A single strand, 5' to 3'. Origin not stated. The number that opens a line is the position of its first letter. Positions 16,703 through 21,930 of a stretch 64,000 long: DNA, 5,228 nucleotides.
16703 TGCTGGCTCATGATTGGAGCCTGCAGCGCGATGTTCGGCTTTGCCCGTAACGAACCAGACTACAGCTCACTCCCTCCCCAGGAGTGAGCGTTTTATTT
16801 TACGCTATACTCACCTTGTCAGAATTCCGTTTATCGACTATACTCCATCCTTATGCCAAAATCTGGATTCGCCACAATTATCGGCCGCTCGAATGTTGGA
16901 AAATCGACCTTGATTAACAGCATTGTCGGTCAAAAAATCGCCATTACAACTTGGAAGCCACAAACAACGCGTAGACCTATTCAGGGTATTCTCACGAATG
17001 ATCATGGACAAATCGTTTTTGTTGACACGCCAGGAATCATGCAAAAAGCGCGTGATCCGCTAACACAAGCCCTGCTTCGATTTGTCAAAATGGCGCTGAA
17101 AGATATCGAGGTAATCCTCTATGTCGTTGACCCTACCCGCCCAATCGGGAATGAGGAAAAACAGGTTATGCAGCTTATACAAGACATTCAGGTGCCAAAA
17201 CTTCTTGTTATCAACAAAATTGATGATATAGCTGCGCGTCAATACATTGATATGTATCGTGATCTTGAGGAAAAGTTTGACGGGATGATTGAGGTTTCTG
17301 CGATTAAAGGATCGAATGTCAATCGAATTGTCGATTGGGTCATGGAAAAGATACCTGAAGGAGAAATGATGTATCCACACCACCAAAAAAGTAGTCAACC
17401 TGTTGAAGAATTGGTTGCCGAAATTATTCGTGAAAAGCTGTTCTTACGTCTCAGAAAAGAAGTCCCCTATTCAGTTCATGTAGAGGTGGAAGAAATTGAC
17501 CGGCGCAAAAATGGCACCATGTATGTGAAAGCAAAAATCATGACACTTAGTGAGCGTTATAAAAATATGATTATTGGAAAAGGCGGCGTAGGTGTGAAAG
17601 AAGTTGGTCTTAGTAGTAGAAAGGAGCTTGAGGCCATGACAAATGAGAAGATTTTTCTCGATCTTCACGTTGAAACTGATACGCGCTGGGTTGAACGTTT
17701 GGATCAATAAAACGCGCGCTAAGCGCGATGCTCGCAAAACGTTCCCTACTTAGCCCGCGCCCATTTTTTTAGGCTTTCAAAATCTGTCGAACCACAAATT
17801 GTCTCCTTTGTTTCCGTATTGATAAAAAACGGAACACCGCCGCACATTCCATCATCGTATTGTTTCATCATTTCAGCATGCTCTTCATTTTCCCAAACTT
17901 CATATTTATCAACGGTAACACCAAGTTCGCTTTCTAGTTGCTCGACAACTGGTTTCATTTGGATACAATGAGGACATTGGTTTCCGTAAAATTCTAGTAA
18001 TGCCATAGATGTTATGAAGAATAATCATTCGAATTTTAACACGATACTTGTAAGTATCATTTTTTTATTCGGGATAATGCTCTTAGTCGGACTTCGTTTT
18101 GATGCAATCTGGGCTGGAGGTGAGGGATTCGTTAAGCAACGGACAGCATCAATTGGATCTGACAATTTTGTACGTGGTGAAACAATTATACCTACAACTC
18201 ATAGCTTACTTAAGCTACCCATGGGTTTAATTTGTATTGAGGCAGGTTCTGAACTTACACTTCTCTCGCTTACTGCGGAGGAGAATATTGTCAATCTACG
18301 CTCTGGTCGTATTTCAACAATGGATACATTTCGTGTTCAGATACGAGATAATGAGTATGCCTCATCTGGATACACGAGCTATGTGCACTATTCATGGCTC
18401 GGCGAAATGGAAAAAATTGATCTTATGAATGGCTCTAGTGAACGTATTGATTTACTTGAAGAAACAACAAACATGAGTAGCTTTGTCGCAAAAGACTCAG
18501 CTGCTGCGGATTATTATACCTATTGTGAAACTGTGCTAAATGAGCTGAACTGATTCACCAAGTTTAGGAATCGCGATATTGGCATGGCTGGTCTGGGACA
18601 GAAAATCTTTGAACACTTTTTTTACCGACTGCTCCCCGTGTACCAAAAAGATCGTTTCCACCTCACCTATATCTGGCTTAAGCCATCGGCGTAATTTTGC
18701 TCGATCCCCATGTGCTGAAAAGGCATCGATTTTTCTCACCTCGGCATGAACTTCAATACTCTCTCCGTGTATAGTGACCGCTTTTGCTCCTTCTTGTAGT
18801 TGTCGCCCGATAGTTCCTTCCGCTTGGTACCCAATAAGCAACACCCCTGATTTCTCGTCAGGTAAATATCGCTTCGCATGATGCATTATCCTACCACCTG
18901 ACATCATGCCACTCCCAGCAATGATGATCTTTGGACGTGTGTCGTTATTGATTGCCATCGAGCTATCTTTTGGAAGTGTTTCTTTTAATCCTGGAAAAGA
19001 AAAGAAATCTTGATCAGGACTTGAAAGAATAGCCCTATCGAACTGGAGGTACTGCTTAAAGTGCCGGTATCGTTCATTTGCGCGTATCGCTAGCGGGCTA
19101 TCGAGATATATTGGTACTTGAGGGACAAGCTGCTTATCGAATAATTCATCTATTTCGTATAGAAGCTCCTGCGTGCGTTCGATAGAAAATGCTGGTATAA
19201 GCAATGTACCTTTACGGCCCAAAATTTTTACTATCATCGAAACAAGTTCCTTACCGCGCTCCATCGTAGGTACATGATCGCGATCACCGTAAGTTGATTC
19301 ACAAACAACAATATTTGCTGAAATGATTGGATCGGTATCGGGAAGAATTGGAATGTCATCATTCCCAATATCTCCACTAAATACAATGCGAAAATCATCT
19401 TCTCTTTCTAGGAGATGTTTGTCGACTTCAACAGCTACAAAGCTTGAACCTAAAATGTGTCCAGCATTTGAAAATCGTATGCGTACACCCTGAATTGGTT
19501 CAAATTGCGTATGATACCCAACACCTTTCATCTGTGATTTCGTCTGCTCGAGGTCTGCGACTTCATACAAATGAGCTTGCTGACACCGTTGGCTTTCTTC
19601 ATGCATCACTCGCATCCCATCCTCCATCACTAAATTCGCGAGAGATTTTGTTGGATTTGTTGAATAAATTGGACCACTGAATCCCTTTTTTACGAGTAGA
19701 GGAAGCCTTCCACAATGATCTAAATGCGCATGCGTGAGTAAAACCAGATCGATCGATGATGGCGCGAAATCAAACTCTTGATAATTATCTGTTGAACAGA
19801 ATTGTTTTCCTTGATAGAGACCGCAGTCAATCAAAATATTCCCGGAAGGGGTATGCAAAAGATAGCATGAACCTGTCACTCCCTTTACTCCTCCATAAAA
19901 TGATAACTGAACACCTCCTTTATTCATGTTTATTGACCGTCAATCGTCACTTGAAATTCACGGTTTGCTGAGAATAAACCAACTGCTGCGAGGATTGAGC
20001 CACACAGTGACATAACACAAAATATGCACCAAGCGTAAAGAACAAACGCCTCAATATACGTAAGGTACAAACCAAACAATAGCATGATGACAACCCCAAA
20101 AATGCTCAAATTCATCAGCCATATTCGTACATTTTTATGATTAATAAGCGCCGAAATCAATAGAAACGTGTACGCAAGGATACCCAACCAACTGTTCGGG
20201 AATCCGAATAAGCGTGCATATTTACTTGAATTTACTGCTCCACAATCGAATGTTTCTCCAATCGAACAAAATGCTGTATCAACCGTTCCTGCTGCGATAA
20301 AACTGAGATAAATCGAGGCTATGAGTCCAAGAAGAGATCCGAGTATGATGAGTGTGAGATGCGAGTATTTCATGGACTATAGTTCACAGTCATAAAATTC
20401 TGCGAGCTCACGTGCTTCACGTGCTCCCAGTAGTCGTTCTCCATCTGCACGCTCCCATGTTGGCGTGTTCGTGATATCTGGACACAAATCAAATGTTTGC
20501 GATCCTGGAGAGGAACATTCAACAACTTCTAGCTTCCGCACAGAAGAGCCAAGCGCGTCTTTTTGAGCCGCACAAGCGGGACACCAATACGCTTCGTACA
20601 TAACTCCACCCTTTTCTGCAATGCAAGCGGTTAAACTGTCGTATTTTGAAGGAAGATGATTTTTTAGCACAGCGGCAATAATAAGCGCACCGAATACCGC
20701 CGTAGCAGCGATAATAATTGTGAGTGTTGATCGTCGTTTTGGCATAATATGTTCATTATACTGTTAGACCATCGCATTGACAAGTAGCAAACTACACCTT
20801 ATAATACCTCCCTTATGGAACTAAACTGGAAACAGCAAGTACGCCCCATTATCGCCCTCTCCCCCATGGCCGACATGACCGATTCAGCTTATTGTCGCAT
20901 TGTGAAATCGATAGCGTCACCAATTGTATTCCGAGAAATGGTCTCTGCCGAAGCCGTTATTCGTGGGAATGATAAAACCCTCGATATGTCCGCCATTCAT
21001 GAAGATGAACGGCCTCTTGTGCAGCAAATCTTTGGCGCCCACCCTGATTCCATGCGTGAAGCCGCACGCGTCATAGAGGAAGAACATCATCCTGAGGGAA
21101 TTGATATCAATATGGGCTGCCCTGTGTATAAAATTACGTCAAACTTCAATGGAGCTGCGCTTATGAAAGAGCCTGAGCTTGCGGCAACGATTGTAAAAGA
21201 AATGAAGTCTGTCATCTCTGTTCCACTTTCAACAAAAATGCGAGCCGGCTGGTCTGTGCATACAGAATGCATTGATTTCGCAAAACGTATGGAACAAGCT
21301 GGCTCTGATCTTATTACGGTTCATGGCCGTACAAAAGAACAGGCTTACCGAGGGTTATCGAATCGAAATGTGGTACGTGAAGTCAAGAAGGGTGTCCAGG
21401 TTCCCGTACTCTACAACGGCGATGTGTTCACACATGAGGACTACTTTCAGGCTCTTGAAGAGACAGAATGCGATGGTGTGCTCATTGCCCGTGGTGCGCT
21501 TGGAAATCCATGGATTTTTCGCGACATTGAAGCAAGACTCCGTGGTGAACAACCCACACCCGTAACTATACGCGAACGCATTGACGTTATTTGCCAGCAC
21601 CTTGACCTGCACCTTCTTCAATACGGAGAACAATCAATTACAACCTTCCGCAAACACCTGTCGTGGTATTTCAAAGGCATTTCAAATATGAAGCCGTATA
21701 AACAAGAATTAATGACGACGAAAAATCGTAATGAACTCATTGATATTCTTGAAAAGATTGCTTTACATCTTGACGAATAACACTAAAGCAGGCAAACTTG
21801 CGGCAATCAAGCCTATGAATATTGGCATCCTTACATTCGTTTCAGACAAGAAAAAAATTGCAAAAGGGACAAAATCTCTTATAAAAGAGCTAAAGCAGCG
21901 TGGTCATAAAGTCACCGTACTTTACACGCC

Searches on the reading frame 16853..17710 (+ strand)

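Call 47: search_protein_families(library=pfam, proteins=[window:16853-17710:+], max_evalue=0.001)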
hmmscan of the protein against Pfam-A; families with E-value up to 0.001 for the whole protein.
window:16853-17710:+ (285 aa): 8 families
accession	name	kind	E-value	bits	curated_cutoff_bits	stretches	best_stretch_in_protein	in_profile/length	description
PF01926.29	MMR_HSR1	-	1.1e-24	87.1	21.9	1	8-122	3-113/113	50S ribosome-binding GTPase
PF02421.24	FeoB_N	-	7e-13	48.8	27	1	8-161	4-154/156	Ferrous iron transport protein B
PF04548.22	AIG1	-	5.1e-12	46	27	1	9-112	5-110/212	AIG1 family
PF00350.29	Dynamin_N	-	1.9e-10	41.4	27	2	9-44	3-37/168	Dynamin family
PF07650.23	KH_2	-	5.6e-10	39.4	22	1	203-279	1-77/78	KH domain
PF00009.33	GTP_EFTU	-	7e-10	39.2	26.5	1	53-168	70-187/188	Elongation factor Tu GTP binding domain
PF03193.22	RsgA_GTPase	-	1.4e-06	28.7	30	1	6-63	108-169/174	RsgA GTPase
PF02492.25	cobW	-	0.00022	21.3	20.7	0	48-139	79-169/180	CobW/HypB/UreG, nucleotide-binding domain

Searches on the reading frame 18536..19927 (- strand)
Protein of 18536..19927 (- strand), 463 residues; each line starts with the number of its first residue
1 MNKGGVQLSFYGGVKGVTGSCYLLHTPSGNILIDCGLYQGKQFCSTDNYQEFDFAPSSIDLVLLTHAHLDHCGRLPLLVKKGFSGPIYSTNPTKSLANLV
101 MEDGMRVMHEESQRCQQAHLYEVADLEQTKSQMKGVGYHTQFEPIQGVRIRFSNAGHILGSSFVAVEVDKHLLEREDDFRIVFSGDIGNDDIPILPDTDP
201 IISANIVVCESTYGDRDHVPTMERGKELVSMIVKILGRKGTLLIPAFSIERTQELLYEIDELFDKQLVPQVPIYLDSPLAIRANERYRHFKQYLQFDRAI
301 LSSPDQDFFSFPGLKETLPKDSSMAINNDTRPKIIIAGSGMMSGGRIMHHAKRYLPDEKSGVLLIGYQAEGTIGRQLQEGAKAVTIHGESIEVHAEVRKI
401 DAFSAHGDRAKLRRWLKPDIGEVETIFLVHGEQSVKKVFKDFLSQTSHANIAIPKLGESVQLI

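Call 47: search_protein_families(library=pfam, proteins=[window:18536-19927:-], max_evalue=0.001)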
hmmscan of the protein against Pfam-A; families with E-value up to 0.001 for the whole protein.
window:18536-19927:- (463 aa): 6 families
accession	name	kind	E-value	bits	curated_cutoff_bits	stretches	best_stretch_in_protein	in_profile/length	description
PF10996.14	Beta-Casp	-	2.9e-36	125.1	27.7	1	252-377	1-120/120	Beta-Casp domain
PF16661.11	Lactamase_B_6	-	3.3e-13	49.9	27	1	28-166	6-149/193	Metallo-beta-lactamase superfamily domain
PF00753.33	Lactamase_B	-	1.4e-12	48.4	22.7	1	17-90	4-75/196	Metallo-beta-lactamase superfamily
PF07521.17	RMMBL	-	4.5e-10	39.8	21.6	1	391-454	2-63/63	Zn-dependent metallo-hydrolase RNA specificity domain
PF12706.13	Lactamase_B_2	-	7.9e-07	29.3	27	1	30-94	2-67/200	Beta-lactamase superfamily domain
PF13483.12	Lactamase_B_3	-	0.00069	20.1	24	0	18-77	6-55/160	Beta-lactamase superfamily domain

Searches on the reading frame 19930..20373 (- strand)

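Call 48: search_protein_families(library=pfam, proteins=[window:19930-20373:-], max_evalue=0.001)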
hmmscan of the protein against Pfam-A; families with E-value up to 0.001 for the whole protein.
window:19930-20373:- (147 aa): 1 family
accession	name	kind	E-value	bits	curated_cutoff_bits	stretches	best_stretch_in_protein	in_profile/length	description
PF07884.19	VKOR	-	6.5e-26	91.5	27.5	1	8-129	2-129/134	Vitamin K epoxide reductase family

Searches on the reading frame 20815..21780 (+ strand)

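Call 48: search_protein_families(library=pfam, proteins=[window:20815-21780:+], max_evalue=0.001)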
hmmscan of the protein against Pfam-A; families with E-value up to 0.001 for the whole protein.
window:20815-21780:+ (321 aa): 2 families
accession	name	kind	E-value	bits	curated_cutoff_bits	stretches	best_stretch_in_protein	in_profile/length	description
PF01207.24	Dus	-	1.7e-78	264.3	20.4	1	15-313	2-303/311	Dihydrouridine synthase (Dus)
PF00977.27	His_biosynth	-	4.6e-05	23.4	23.6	1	113-226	102-220/228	Histidine biosynthesis protein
